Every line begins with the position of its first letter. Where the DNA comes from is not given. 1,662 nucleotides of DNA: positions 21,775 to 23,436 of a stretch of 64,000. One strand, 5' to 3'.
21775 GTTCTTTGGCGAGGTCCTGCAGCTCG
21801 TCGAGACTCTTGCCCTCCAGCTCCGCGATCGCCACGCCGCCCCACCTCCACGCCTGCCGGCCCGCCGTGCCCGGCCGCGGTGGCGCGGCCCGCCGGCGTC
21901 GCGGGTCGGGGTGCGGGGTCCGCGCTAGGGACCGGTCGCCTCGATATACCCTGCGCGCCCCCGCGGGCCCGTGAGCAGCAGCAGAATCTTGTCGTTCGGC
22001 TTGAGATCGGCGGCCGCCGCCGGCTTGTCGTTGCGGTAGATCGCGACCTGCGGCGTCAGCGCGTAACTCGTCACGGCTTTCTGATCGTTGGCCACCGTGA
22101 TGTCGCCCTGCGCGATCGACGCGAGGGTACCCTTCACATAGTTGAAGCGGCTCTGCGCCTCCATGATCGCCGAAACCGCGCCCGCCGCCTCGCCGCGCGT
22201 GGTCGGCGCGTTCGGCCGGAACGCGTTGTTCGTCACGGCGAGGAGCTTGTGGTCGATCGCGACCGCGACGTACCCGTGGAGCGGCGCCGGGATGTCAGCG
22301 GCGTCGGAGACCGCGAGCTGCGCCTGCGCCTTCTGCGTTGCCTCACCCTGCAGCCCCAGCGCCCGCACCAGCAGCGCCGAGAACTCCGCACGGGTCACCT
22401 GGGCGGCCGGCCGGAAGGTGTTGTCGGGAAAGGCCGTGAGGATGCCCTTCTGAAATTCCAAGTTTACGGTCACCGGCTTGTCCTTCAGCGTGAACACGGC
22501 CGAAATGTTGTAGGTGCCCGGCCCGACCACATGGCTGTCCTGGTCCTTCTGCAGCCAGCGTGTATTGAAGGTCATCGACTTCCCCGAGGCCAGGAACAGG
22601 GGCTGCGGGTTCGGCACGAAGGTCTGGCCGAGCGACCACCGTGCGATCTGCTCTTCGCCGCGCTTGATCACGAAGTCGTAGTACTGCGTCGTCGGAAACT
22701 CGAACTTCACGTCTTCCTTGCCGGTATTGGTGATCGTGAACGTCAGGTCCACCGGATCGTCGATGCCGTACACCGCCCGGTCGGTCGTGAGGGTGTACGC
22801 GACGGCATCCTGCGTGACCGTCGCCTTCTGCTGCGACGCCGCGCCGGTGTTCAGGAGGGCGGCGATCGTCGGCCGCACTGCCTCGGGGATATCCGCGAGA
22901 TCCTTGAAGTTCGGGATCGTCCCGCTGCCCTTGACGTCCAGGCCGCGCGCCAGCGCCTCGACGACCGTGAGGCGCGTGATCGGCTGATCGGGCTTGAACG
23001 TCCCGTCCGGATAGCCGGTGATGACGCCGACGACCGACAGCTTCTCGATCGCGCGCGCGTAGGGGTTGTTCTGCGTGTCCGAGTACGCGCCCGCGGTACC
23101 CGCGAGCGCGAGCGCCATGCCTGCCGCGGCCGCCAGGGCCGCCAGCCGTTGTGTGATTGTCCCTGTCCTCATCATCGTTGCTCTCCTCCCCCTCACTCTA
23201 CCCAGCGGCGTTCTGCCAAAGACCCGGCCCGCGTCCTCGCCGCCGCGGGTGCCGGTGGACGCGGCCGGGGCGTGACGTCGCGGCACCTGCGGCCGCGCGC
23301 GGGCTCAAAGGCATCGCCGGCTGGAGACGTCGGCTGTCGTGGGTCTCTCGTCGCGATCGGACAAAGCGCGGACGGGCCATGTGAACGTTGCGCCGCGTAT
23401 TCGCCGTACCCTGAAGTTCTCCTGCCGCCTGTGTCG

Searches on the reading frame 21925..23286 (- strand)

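Call 6: search_protein_families(library=pfam, proteins=[window:21925-23286:-])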
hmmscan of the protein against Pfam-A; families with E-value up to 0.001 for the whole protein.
window:21925-23286:- (453 aa): 2 families
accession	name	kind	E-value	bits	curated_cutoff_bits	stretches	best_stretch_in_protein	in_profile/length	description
PF00395.25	SLH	-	2.9e-24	85.2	20.8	3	68-105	2-40/44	S-layer homology domain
PF12690.13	BsuPI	-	6.4e-18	65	22.9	1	166-268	1-99/101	Intracellular proteinase inhibitor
